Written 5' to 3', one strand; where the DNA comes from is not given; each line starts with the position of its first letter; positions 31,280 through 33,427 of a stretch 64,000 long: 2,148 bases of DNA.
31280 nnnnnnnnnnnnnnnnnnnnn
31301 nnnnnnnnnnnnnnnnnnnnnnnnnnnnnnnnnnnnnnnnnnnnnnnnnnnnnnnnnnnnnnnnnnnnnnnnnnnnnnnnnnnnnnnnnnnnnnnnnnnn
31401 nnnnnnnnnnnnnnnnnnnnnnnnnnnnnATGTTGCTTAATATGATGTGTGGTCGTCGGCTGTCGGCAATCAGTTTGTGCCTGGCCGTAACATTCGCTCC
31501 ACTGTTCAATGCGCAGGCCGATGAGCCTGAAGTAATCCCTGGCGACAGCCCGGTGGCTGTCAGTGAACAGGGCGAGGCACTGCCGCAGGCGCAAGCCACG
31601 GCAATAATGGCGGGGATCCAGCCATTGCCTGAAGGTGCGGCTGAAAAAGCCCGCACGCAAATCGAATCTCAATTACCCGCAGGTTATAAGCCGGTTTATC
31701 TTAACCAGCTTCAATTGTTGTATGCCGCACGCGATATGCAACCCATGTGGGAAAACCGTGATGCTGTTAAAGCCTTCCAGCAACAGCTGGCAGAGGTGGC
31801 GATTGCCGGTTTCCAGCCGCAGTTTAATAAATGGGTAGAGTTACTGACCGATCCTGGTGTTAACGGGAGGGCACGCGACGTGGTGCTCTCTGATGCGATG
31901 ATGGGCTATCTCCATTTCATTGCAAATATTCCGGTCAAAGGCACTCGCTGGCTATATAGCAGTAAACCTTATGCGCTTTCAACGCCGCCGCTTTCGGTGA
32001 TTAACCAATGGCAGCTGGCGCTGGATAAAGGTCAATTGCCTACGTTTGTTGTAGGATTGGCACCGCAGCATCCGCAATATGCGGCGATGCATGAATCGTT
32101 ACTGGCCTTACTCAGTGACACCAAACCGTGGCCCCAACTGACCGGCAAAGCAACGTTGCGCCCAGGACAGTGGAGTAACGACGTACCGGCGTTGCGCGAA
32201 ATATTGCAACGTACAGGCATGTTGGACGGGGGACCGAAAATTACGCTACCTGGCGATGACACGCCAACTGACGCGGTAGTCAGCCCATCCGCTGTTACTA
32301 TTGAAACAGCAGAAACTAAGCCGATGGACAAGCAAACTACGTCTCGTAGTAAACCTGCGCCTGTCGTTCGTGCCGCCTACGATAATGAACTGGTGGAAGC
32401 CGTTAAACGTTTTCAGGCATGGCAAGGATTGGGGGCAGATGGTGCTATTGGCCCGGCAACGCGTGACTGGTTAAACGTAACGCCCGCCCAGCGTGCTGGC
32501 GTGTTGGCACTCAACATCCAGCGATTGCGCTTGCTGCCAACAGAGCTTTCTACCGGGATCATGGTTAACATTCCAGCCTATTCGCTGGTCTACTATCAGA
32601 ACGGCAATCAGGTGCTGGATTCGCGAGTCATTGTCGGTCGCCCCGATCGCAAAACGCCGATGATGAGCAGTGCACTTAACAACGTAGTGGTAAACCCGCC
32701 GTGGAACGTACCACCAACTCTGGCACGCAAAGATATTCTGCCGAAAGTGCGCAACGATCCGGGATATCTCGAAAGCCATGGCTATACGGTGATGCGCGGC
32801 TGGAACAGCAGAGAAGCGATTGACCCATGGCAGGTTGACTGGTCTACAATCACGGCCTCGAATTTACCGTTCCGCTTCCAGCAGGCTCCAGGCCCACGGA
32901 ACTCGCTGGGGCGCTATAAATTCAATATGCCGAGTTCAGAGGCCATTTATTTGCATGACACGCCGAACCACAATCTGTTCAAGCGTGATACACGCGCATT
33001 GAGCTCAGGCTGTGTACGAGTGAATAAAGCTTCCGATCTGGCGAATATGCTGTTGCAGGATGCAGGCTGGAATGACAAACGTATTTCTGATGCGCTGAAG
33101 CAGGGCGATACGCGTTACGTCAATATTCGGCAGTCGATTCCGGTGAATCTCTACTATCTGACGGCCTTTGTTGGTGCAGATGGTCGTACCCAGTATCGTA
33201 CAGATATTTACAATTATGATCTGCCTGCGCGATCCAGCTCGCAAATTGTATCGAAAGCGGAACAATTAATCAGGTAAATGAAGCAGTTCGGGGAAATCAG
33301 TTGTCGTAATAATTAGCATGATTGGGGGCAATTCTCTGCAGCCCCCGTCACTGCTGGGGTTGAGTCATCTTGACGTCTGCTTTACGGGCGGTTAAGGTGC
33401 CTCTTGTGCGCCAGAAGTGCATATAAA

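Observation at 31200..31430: IS200 right end lies ~225 bp upstream of the ldtD start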

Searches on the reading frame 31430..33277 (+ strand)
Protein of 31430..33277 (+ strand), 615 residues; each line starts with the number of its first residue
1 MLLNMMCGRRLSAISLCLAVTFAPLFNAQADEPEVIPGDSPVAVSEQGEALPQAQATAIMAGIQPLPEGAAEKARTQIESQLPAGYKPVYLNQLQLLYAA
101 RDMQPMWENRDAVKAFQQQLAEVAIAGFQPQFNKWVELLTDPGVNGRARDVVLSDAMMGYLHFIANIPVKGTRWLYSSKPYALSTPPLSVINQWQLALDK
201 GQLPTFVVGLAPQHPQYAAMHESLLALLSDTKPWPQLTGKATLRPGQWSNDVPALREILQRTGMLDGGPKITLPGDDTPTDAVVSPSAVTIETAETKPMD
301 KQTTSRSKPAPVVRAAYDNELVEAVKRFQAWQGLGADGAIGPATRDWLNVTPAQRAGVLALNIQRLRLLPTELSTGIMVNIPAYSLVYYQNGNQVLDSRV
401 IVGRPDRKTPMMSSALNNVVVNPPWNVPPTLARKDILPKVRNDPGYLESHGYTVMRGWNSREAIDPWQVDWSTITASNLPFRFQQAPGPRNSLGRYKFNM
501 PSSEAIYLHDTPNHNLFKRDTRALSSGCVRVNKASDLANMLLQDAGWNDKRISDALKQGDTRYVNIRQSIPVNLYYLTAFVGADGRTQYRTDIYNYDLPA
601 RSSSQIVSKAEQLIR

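Call 6: search_protein_families(library=ncbifam, proteins=[window:31430-33277:+])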
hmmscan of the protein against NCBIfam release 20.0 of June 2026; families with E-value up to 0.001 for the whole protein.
window:31430-33277:+ (615 aa): 2 families
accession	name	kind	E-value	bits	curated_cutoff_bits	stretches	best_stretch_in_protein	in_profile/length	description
NF007891.0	PRK10594.1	equivalog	0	1195.3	425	1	1-615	1-617/617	L,D-transpeptidase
NF047955.1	TransPepLdtE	equivalog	6.2e-07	28.9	480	1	350-431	72-152/322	L,D-transpeptidase LdtE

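Call 69: find_homologous_proteins(query=window:31430-33274:+, max_evalue=1e-100)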
Query window:31430-33274:+ (615 aa): 1462 proteins with E <= 1e-100 among 8000 candidates; the best 120 are listed.
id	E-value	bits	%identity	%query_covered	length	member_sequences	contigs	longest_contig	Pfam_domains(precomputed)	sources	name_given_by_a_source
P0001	0.0e+0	1390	99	100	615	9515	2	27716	PF20142.5,PF03734.20,PF01471.24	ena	-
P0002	0.0e+0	1273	93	100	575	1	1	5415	PF20142.5,PF03734.20,PF01471.24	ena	-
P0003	0.0e+0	1227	89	100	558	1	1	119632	PF20142.5,PF03734.20,PF01471.24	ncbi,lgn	ncbi:TPA: L,D-transpeptidase [Escherichia coli]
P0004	0.0e+0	1202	85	100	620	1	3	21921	PF20142.5,PF03734.20,PF01471.24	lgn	-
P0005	0.0e+0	1202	86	100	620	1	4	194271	PF20142.5,PF03734.20,PF01471.24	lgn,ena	-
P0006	0.0e+0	1202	85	100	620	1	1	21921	PF20142.5,PF03734.20,PF01471.24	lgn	-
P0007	0.0e+0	1201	86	100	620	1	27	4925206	PF20142.5,PF03734.20,PF01471.24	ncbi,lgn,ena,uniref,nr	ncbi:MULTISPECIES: L,D-transpeptidase [Citrobacter]|uniref:L,D-transpeptidase n=1 Tax=Citrobacter Ta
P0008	0.0e+0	1201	86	100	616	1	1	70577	PF20142.5,PF03734.20,PF01471.24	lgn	-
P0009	0.0e+0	1201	85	100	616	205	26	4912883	PF20142.5,PF03734.20,PF01471.24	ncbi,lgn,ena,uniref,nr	ncbi:TPA: L,D-transpeptidase [Citrobacter farmeri]|uniref:L,D-transpeptidase n=1 Tax=Citrobacter far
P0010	0.0e+0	1200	86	100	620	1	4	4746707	PF20142.5,PF03734.20,PF01471.24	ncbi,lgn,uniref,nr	ncbi:L,D-transpeptidase [Citrobacter koseri]|uniref:L,D-transpeptidase n=1 Tax=Citrobacter koseri Ta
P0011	0.0e+0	1200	86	100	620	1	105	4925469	PF20142.5,PF03734.20,PF01471.24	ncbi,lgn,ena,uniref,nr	ncbi:TPA: L,D-transpeptidase [Citrobacter koseri]|uniref:L,D-TPase catalytic domain-containing prote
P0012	0.0e+0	1200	86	100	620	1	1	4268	PF20142.5,PF03734.20,PF01471.24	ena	-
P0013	0.0e+0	1200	86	100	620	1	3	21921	PF20142.5,PF03734.20,PF01471.24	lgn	-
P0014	0.0e+0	1200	86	100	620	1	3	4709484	PF20142.5,PF03734.20,PF01471.24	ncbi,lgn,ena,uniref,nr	ncbi:L,D-transpeptidase [Citrobacter sp. CK191]|uniref:L,D-transpeptidase n=1 Tax=Citrobacter TaxID=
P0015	0.0e+0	1200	86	100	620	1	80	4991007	PF20142.5,PF03734.20,PF01471.24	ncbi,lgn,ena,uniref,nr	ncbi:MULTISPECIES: L,D-transpeptidase [Citrobacter]|uniref:Murein L,D-transpeptidase n=3 Tax=Bacteri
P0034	0.0e+0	1198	85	100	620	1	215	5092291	PF20142.5,PF03734.20,PF01471.24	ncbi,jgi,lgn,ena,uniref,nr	ncbi:TPA: L,D-transpeptidase [Citrobacter koseri]|uniref:L,D-transpeptidase n=1 Tax=Citrobacter kose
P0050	0.0e+0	1195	85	100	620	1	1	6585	PF20142.5,PF03734.20,PF01471.24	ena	-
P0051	0.0e+0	1195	85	100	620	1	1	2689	PF20142.5,PF03734.20,PF01471.24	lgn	-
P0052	0.0e+0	1195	85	100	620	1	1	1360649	PF20142.5,PF03734.20,PF01471.24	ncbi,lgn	ncbi:L,D-transpeptidase [Citrobacter koseri]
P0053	0.0e+0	1195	85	100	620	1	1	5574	PF20142.5,PF03734.20,PF01471.24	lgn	-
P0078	0.0e+0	1179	84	100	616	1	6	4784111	PF20142.5,PF03734.20,PF01471.24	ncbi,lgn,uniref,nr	ncbi:TPA: L,D-transpeptidase [Salmonella enterica subsp. salamae serovar 1,4,12,[27]:b:[e,n,x]]|unir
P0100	0.0e+0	1166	83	100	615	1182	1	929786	PF20142.5,PF03734.20,PF01471.24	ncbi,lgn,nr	ncbi:L,D-transpeptidase [Salmonella enterica]|nr:L,D-transpeptidase [Salmonella enterica]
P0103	0.0e+0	1151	83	100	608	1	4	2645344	PF20142.5,PF03734.20,PF01471.24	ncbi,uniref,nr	ncbi:L,D-transpeptidase [Citrobacter amalonaticus]|uniref:L,D-transpeptidase n=1 Tax=Citrobacter ama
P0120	0.0e+0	1111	81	100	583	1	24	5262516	PF20142.5,PF03734.20,PF01471.24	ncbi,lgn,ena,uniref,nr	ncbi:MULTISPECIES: L,D-transpeptidase [Citrobacter]|uniref:L,D-transpeptidase n=1 Tax=Citrobacter cr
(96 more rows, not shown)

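Call 70: find_encoding_contigs(protein=P0034, flank=1200, max_places=1)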
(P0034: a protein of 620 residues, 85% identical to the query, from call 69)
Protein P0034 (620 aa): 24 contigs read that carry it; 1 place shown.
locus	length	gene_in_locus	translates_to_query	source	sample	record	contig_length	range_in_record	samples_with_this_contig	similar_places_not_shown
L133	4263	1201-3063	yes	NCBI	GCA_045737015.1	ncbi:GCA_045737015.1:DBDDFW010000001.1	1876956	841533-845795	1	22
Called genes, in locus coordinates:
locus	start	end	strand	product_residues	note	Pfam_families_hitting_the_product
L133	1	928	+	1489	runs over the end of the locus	PF04310:MukB, PF13555:AAA_29, PF16330:MukB_hinge, PF13558:SbcC_Walker_B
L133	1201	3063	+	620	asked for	PF20142:Scaffold, PF01471:PG_binding_1 (weak), PF03734:YkuD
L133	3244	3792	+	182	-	PF05951:Peptidase_M15_2, PF08291:Peptidase_M15_3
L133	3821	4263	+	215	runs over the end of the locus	PF00753:Lactamase_B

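Call 71: find_encoding_contigs(protein=P0100, flank=1200, max_places=1)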
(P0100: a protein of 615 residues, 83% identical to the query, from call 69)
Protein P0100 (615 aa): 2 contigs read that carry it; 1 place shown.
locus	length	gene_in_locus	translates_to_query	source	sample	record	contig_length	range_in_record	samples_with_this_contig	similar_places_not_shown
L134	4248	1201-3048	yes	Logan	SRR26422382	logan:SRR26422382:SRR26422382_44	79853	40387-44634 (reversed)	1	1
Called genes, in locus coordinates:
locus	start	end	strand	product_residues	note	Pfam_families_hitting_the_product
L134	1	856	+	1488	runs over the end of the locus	PF04310:MukB, PF13555:AAA_29, PF16330:MukB_hinge, PF13558:SbcC_Walker_B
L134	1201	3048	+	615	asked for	PF20142:Scaffold, PF01471:PG_binding_1, PF03734:YkuD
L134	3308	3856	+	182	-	PF05951:Peptidase_M15_2, PF08291:Peptidase_M15_3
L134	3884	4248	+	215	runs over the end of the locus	PF00753:Lactamase_B, PF14597:Lactamase_B_5 (faint)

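Call 72: find_encoding_contigs(protein=P0009, flank=1200, max_places=1)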
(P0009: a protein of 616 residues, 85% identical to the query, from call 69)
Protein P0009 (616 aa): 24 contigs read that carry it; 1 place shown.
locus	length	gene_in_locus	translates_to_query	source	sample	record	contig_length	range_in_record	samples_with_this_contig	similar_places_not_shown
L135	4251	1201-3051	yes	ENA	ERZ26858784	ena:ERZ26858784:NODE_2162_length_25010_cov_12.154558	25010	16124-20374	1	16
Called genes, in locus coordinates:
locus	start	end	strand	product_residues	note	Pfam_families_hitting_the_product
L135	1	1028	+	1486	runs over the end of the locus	PF04310:MukB, PF13555:AAA_29, PF16330:MukB_hinge, PF13558:SbcC_Walker_B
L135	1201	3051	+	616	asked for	PF20142:Scaffold, PF01471:PG_binding_1 (weak), PF03734:YkuD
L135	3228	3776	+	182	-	PF05951:Peptidase_M15_2, PF08291:Peptidase_M15_3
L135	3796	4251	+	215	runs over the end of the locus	PF00753:Lactamase_B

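Call 73: find_encoding_contigs(protein=P0120, flank=1200, max_places=1)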
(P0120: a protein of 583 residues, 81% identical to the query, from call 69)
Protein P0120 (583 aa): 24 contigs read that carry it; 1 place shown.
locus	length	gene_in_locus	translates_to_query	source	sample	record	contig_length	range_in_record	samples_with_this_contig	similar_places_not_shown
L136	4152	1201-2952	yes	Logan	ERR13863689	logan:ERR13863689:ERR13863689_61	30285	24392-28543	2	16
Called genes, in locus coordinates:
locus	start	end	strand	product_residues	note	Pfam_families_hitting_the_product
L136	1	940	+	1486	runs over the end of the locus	PF04310:MukB, PF13555:AAA_29, PF16330:MukB_hinge, PF13558:SbcC_Walker_B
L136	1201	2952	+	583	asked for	PF20142:Scaffold, PF01471:PG_binding_1, PF03734:YkuD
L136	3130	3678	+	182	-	PF05951:Peptidase_M15_2, PF08291:Peptidase_M15_3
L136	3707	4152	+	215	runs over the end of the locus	PF00753:Lactamase_B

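Call 74: find_encoding_contigs(protein=P0078, flank=1200, max_places=1)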
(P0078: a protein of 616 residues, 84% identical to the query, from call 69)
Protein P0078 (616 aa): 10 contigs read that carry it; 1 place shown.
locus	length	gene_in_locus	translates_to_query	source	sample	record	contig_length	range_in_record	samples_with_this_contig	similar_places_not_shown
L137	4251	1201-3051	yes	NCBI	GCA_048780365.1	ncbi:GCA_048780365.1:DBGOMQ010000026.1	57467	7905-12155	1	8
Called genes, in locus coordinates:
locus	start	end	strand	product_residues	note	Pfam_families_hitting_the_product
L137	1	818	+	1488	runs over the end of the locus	PF04310:MukB, PF13555:AAA_29, PF16330:MukB_hinge, PF13558:SbcC_Walker_B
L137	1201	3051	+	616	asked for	PF20142:Scaffold, PF01471:PG_binding_1, PF03734:YkuD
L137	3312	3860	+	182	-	PF05951:Peptidase_M15_2, PF08291:Peptidase_M15_3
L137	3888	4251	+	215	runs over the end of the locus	PF00753:Lactamase_B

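Call 75: find_encoding_contigs(protein=P0103, flank=1200, max_places=1)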
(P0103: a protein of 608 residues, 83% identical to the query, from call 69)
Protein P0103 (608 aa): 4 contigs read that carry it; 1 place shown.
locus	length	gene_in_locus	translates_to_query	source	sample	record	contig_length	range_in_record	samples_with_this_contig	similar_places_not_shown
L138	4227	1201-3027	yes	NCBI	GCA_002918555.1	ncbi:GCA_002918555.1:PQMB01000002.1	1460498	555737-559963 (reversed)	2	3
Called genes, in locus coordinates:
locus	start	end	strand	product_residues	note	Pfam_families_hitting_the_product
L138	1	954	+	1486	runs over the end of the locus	PF04310:MukB, PF13555:AAA_29, PF16330:MukB_hinge, PF13558:SbcC_Walker_B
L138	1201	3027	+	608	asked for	PF20142:Scaffold, PF01471:PG_binding_1 (weak), PF03734:YkuD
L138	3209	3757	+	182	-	PF05951:Peptidase_M15_2, PF08291:Peptidase_M15_3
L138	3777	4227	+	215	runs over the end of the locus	PF00753:Lactamase_B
